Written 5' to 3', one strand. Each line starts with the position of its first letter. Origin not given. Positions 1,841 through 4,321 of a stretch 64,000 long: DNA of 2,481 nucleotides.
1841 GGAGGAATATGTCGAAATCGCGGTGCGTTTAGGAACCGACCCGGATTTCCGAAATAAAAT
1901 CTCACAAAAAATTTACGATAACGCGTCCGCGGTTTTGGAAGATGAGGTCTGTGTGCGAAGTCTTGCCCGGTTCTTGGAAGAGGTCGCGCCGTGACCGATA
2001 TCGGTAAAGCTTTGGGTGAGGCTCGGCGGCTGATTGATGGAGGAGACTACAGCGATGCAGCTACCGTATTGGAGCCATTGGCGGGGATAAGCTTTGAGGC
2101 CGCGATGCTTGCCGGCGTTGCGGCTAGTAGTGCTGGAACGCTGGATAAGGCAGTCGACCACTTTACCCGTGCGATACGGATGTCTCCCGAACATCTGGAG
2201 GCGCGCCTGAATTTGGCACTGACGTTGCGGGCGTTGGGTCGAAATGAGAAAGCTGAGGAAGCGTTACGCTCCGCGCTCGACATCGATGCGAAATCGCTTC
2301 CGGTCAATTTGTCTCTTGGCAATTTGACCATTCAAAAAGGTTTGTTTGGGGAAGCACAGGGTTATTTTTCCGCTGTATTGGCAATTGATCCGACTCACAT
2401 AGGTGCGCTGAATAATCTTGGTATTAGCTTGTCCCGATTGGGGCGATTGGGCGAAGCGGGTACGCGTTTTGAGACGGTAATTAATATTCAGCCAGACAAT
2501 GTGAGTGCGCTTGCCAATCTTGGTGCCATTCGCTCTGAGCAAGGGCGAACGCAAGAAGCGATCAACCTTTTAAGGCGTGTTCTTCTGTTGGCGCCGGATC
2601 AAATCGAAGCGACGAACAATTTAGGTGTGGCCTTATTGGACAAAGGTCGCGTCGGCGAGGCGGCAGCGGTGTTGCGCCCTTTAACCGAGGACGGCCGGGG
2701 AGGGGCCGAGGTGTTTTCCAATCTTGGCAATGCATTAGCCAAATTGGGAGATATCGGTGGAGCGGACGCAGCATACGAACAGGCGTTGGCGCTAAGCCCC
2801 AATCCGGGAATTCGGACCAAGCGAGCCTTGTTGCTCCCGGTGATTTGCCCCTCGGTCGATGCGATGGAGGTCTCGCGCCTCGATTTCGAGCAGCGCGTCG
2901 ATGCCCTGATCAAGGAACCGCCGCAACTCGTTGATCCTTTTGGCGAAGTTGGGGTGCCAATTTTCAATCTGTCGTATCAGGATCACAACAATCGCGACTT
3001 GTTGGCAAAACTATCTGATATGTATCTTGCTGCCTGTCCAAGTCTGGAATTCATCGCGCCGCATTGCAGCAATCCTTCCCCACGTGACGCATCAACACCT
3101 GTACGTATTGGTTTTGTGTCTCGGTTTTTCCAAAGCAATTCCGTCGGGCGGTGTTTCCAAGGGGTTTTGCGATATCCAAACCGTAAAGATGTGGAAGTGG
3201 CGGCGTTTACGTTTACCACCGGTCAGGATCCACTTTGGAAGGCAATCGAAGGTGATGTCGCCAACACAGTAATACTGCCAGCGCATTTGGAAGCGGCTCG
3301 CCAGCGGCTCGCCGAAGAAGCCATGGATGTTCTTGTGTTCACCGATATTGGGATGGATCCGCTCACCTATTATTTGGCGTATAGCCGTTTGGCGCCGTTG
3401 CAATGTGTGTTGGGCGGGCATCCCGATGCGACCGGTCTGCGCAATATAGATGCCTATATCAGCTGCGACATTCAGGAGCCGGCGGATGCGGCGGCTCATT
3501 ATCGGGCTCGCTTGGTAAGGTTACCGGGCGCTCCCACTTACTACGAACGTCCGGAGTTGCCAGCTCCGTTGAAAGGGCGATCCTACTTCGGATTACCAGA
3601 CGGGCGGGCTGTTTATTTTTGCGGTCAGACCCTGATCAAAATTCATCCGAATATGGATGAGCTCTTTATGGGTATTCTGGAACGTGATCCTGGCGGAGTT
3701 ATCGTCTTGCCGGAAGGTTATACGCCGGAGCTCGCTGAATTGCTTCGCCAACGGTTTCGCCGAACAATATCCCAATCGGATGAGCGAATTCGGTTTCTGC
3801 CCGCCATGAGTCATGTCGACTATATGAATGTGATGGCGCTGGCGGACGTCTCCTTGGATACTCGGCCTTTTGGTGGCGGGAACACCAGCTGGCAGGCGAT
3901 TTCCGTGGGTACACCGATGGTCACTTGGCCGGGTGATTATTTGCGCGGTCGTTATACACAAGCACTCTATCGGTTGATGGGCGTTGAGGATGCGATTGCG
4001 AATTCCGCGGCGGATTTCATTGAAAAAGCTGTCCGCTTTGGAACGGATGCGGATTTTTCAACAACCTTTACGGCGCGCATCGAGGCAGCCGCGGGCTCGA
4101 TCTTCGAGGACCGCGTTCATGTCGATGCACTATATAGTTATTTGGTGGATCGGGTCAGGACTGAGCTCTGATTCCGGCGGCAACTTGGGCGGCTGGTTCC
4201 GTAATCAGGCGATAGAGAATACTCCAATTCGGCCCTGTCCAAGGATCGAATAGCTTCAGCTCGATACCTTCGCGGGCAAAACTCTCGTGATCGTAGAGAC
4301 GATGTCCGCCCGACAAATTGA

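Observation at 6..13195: Two flagellin genes bracketed by four modular TPR-glycosyltransferase fusions from two GT families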

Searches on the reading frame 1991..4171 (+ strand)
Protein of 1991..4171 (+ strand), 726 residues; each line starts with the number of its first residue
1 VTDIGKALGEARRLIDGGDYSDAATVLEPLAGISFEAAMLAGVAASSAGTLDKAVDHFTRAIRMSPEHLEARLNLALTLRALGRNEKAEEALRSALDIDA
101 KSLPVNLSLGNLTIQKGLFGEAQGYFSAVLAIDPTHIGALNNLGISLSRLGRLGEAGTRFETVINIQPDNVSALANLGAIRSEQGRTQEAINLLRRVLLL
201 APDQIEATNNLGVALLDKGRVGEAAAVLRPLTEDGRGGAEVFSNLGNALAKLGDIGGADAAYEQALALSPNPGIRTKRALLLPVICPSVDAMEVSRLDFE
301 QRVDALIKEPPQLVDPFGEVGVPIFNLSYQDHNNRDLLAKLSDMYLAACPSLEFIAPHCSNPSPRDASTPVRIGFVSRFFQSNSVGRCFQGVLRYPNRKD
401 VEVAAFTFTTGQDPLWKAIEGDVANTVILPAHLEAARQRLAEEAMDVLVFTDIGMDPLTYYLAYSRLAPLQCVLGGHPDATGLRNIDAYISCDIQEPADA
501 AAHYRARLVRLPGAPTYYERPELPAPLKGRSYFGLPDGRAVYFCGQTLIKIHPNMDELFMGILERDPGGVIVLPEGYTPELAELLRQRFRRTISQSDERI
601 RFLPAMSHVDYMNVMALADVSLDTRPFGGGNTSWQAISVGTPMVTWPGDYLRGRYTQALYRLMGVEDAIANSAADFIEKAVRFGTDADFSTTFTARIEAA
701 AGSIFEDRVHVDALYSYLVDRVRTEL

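Call 3: search_protein_families(library=pfam, proteins=[window:1991-4171:+], max_evalue=0.01)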
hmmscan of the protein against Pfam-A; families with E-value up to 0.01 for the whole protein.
window:1991-4171:+ (726 aa): 27 families (the best 25 are shown)
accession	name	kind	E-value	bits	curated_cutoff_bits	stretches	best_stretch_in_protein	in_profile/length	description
PF07719.23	TPR_2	-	1.5e-29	100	27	2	239-271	1-33/34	Tetratricopeptide repeat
PF00515.34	TPR_1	-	1.2e-27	95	27.8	3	239-271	1-33/34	Tetratricopeptide repeat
PF14559.12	TPR_19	-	1.4e-27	96.2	25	3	48-101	4-57/68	Tetratricopeptide repeat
PF13181.12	TPR_8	-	4.4e-27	92.3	25.7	2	70-101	2-33/34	Tetratricopeptide repeat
PF13431.12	TPR_17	-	2.1e-23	81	24.4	3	160-191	2-33/34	Tetratricopeptide repeat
PF13414.12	TPR_11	-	3.6e-23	81.4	26.8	2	183-219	6-42/42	TPR repeat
PF13432.12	TPR_16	-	4.7e-23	81.7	32.7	2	41-101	3-63/65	Tetratricopeptide repeat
PF13844.12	Glyco_transf_41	-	6.4e-22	77.9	25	1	527-700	356-527/543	Glycosyl transferase family 41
PF13424.12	TPR_12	-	4.8e-21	75.2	30.1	4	139-198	5-72/77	Tetratricopeptide repeat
PF13176.12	TPR_7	-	2.4e-19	68.2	27.9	1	173-203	1-31/36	Tetratricopeptide repeat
PF13428.12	TPR_14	-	3.6e-18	64.7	23.5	1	70-110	2-42/44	Tetratricopeptide repeat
PF13374.12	TPR_10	-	7.7e-16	58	27.5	0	69-98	2-31/42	Tetratricopeptide repeat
PF13371.12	TPR_9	-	2.8e-13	50.1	35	0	179-228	3-52/73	Tetratricopeptide repeat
PF23914.1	TPR_CcmH_CycH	-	3.5e-11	43.6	42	1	39-132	54-150/158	Cytochrome c-type biogenesis protein H TPR domain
PF13174.12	TPR_6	-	1e-10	41.9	26.3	0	70-97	1-28/33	Tetratricopeptide repeat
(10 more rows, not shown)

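Call 7: find_encoding_contigs(protein=window:1991-4171:+, flank=10000, max_places=6)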
Protein window:1991-4171:+ (726 aa): 1 contig read that carries it; 1 place shown.
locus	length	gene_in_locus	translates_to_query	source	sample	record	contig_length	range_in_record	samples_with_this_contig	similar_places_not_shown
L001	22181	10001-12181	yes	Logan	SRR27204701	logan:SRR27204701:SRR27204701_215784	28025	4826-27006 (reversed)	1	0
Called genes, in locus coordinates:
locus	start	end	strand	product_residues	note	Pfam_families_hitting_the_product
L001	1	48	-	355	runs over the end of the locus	?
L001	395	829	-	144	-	PF03646:FlaG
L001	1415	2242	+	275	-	PF05721:PhyH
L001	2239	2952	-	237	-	PF00702:Hydrolase, PF13419:HAD_2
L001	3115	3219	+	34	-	-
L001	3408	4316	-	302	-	PF22847:Glyco_hydro_43_rel (faint)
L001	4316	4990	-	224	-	PF25084:LbH_EIF2B, PF00132:Hexapep, PF25087:GMPPB_C (faint), PF00132:Hexapep, PF14602:Hexapep_2 (weak)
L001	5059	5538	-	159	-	PF02518:HATPase_c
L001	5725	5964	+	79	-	-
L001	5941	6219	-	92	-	PF13188:PAS_8 (faint), PF00989:PAS (weak), PF08448:PAS_4 (weak), PF13426:PAS_9 (weak)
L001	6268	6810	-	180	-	PF08447:PAS_3 (faint)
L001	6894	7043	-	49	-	-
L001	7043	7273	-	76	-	-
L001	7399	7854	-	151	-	PF00989:PAS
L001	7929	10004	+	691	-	PF13432:TPR_16 (weak), PF14559:TPR_19 (weak), PF13424:TPR_12 (weak), PF13414:TPR_11, PF13424:TPR_12, PF13432:TPR_16 (weak), PF13414:TPR_11, PF13844:Glyco_transf_41, +12 more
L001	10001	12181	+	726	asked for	PF13424:TPR_12 (weak), PF13432:TPR_16, PF14559:TPR_19, PF21033:RMD1-3 (weak), PF13424:TPR_12, PF13432:TPR_16 (weak), PF14559:TPR_19, PF13844:Glyco_transf_41, +18 more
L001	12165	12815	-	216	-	PF08889:WbqC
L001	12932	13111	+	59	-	-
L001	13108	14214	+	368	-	PF00155:Aminotran_1_2, PF01041:DegT_DnrJ_EryC1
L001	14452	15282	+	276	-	PF00669:Flagellin_N, PF00700:Flagellin_C (weak)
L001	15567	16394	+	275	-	PF00669:Flagellin_N, PF00700:Flagellin_C (weak)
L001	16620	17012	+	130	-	PF07378:FlbT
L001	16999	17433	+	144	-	PF07309:FlaF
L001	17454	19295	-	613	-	PF13428:TPR_14 (faint), PF00515:TPR_1 (faint), PF07719:TPR_2 (faint), PF13424:TPR_12 (faint), PF14559:TPR_19 (faint), PF13844:Glyco_transf_41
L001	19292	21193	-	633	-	PF00515:TPR_1 (weak), PF07719:TPR_2 (weak), PF13414:TPR_11, PF13424:TPR_12 (weak), PF13432:TPR_16, PF14559:TPR_19, PF13424:TPR_12 (weak), PF13432:TPR_16, +24 more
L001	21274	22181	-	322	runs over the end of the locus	PF00669:Flagellin_N (weak)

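Call 9: search_protein_families(library=ncbifam, proteins=[L001:7929-10004:+, window:1991-4171:+], max_evalue=0.001)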
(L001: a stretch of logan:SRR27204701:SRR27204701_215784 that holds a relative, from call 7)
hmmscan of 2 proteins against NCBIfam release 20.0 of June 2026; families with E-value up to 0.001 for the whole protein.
L001:7929-10004:+ (691 aa): 24 families
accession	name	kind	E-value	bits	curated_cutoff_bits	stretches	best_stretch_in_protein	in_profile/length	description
TIGR02521.1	type_IV_pilW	equivalog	2.5e-25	89.4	154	2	8-143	35-172/234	type IV pilus biogenesis/stability protein PilW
TIGR02917.1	PEP_TPR_lipo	equivalog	3.6e-23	81.4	312.2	2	86-248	513-676/899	XrtA/PEP-CTERM system TPR-repeat protein PrsT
NF040959.1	MamA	equivalog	4.5e-21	75.2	200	2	6-133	73-200/204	magnetosome protein MamA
TIGR00990.1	3a0801s09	subfamily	6.1e-19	68.1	757.25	2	20-211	310-504/615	mitochondrial import receptor subunit TOM70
NF033762.1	social_mot_Tgl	equivalog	6e-18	65.1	225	2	80-229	74-225/252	social motility TPR repeat lipoprotein Tgl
NF033920.0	C39_PA2778_fam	equivalog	3e-17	62.9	150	2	149-237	165-253/255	PA2778 family cysteine peptidase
TIGR02552.1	LcrH_SycD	equivalog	3e-16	59.4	104.8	2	9-99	23-113/136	SycD/LcrH family type III secretion system chaperone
NF049992.1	NGTferase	equivalog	1e-15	57.4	1000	1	308-669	230-588/614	UDP-glucose:protein N-beta-glucosyltransferase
NF033758.1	gliding_GltE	equivalog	2.5e-15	56.4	225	2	93-171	73-151/411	adventurous gliding motility TPR repeat lipoprotein GltE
NF008391.2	PRK11189.1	equivalog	2.1e-11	43.9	250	1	125-236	50-161/297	lipoprotein NlpI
NF008520.0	PRK11447.1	equivalog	9.6e-11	40.2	858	1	154-209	283-338/1157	cellulose synthase complex outer membrane protein BcsC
NF002725.1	PRK02603.1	equivalog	1.3e-10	41.6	143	0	73-140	73-140/173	photosystem I assembly protein Ycf3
NF047558.1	TPR_END_plus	domain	7.2e-08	32.3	32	0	46-70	7-31/56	TPR end-of-group domain-containing protein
NF047507.1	TPR_BatC_Lepto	exception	1.9e-06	27.5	175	0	20-119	47-143/214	TPR repeat-containing protein BatC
NF008756.0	PRK11788.1-4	equivalog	2.1e-06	27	474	1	15-110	225-320/389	lipopolysaccharide assembly protein LapB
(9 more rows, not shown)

window:1991-4171:+ (726 aa): 26 families (the best 25 are shown)
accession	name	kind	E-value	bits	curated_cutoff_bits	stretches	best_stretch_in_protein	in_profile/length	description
NF040959.1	MamA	equivalog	1.5e-27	96.4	200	3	142-271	42-171/204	magnetosome protein MamA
TIGR02917.1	PEP_TPR_lipo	equivalog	6.9e-25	87.1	312.2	2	86-143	482-539/899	XrtA/PEP-CTERM system TPR-repeat protein PrsT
TIGR02521.1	type_IV_pilW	equivalog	1.9e-19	70.2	154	1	70-228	32-192/234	type IV pilus biogenesis/stability protein PilW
NF033920.0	C39_PA2778_fam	equivalog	2.8e-16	59.7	150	2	37-98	192-253/255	PA2778 family cysteine peptidase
NF052415.1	T3SS_chap_SctY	equivalog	8.2e-16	58.5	70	1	169-267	4-105/106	type III secretion apparatus assembly chaperone SctY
NF033762.1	social_mot_Tgl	equivalog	2.6e-15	56.4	225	1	42-225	38-224/252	social motility TPR repeat lipoprotein Tgl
TIGR02552.1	LcrH_SycD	equivalog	1.9e-13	50.3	104.8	2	15-101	29-118/136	SycD/LcrH family type III secretion system chaperone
NF033758.1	gliding_GltE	equivalog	5.8e-13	48.6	225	1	89-267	72-250/411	adventurous gliding motility TPR repeat lipoprotein GltE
NF049992.1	NGTferase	equivalog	2.7e-09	36.2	1000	1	431-684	321-571/614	UDP-glucose:protein N-beta-glucosyltransferase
TIGR03939.1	PGA_TPR_OMP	equivalog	8.6e-09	34.2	366.65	1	150-234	408-492/800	poly-beta-1,6 N-acetyl-D-glucosamine export porin PgaA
TIGR00540.1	TPR_hemY_coli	hypoth_equivalog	2.4e-08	33.2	142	0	102-152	325-374/385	heme biosynthesis-associated TPR protein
NF008520.0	PRK11447.1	equivalog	2.7e-08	32.1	858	0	7-129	576-697/1157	cellulose synthase complex outer membrane protein BcsC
NF008757.0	PRK11788.1-5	equivalog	3.8e-08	32.9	363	1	75-228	186-340/388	lipopolysaccharide assembly protein LapB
NF047507.1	TPR_BatC_Lepto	exception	8.2e-08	32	175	0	244-271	101-128/214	TPR repeat-containing protein BatC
NF008391.2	PRK11189.1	equivalog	2.3e-07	30.6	250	0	42-95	106-159/297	lipoprotein NlpI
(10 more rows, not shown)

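Call 24: search_protein_families(library=pfam, proteins=[L001:3408-4316:-, L001:4316-4990:-, L001:2239-2952:-, L001:1415-2242:+], max_evalue=0.01)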
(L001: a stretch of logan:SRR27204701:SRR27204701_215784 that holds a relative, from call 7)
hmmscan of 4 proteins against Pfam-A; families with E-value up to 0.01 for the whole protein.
L001:3408-4316:- (302 aa): 0 families

L001:4316-4990:- (224 aa): 7 families
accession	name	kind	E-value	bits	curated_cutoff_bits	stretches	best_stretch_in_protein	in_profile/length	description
PF00132.30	Hexapep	-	6.1e-19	67.3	27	2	164-196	2-34/36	Bacterial transferase hexapeptide (six repeats)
PF14602.12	Hexapep_2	-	2.8e-08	33.8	27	1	164-195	2-31/34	Hexapeptide repeat of succinyl-transferase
PF25084.1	LbH_EIF2B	-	8.1e-08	32.7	54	1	114-196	14-99/105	EIF2B subunit epsilon LbH domain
PF17836.7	PglD_N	-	0.00017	22.5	23.4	1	7-78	1-70/78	PglD N-terminal domain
PF24894.1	Hexapep_GlmU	-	0.001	19.6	23.3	1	135-205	25-93/104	GlmU-like, C-terminal hexapeptide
PF07959.18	Fucose_pyrophosphorylase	-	0.0033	16.9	34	1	116-182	301-365/418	Fucose pyrophosphorylase domain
PF21711.3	DCTN5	-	0.0085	16.2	40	0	123-193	68-137/182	Dynactin subunit 5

L001:2239-2952:- (237 aa): 3 families
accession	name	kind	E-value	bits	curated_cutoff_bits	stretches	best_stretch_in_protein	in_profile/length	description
PF00702.32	Hydrolase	-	4.6e-14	53.7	26.4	1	5-193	1-189/191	haloacid dehalogenase-like hydrolase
PF13419.12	HAD_2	-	4.7e-10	40.3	23.8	1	9-199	2-176/178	Haloacid dehalogenase-like hydrolase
PF13242.12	Hydrolase_like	-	0.00075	19.8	22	1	158-230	4-74/75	HAD-hyrolase-like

L001:1415-2242:+ (275 aa): 1 family
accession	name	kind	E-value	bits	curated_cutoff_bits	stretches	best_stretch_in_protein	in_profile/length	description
PF05721.19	PhyH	-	3.2e-18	67.2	22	1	10-225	1-211/213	Phytanoyl-CoA dioxygenase (PhyH)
